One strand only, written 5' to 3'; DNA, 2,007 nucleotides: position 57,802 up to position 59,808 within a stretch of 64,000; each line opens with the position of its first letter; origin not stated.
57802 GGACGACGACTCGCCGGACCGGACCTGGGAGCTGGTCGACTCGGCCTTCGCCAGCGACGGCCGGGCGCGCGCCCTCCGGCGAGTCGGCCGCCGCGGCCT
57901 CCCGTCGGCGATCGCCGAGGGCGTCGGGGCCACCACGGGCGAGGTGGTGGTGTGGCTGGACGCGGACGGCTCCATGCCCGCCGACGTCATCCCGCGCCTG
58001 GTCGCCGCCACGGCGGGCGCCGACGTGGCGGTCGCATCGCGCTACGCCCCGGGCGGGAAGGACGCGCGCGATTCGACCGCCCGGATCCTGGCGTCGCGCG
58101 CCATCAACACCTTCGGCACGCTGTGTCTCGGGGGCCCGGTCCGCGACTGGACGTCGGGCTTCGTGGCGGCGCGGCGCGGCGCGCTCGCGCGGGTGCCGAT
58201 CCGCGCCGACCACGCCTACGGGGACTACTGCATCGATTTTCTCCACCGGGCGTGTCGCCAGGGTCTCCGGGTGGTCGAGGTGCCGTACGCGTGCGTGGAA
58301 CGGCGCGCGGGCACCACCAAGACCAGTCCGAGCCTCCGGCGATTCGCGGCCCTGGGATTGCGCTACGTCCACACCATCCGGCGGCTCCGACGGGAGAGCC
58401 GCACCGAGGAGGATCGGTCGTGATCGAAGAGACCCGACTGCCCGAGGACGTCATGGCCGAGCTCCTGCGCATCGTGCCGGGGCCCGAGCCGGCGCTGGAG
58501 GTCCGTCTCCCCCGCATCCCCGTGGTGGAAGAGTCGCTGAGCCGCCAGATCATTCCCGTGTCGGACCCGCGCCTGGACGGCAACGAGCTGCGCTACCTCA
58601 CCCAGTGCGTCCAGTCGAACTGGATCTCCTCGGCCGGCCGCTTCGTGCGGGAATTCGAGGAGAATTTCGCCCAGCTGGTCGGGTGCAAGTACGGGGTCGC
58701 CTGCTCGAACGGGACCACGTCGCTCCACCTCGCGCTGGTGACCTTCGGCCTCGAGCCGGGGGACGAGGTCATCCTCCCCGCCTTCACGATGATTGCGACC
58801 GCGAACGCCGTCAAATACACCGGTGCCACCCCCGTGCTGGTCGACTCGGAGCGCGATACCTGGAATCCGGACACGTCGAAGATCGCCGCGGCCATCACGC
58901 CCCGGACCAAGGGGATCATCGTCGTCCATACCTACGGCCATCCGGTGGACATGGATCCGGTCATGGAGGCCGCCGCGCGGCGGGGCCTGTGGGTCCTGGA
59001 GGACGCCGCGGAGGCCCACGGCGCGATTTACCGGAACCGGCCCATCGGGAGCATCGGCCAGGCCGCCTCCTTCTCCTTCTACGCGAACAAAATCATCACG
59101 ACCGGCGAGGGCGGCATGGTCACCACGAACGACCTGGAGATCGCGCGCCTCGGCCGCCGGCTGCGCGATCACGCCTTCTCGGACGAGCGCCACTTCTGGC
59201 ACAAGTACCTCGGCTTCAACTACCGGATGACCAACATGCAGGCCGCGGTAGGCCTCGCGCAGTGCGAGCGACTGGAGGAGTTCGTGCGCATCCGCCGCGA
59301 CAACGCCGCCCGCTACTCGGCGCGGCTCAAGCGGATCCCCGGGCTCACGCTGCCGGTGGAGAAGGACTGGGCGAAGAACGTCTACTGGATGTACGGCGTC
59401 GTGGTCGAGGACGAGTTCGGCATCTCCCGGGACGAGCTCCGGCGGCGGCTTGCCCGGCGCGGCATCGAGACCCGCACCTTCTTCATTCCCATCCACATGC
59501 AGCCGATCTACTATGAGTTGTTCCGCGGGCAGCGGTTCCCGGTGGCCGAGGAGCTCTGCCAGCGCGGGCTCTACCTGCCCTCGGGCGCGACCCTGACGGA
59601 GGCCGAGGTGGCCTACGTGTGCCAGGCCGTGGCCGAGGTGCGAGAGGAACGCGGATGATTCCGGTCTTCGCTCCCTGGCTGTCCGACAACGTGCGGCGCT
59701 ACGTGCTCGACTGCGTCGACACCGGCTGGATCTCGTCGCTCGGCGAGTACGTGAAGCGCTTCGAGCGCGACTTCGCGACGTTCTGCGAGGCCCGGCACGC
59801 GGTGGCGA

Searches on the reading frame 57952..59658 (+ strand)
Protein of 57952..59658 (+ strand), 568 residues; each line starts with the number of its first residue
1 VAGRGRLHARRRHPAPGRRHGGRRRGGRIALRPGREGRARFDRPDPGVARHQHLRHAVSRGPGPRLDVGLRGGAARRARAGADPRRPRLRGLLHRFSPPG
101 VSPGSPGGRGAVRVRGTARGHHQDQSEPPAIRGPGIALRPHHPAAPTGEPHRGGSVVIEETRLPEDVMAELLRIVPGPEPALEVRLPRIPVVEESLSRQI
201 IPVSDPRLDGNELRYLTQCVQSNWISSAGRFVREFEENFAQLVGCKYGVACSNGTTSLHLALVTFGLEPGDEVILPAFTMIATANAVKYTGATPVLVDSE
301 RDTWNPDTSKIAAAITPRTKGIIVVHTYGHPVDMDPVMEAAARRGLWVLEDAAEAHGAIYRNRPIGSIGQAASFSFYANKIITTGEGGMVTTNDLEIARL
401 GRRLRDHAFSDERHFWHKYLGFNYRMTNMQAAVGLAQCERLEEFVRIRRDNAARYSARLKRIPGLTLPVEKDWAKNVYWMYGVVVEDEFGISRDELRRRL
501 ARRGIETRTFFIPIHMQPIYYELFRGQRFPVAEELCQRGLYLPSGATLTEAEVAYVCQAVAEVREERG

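Call 52: search_protein_families(library=pfam, proteins=[window:57952-59658:+], max_evalue=0.0001)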
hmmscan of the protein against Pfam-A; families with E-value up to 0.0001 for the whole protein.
window:57952-59658:+ (568 aa): 3 families
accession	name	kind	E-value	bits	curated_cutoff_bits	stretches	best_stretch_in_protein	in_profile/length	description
PF01041.23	DegT_DnrJ_EryC1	-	1.3e-123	413.2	19.8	1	208-560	3-359/360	DegT/DnrJ/EryC1/StrS aminotransferase family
PF01212.27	Beta_elim_lyase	-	7.3e-09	35.8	27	1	232-465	34-271/288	Beta-eliminating lyase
PF00155.27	Aminotran_1_2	-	1.2e-07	31.7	19.7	1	233-324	45-152/361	Aminotransferase class I and II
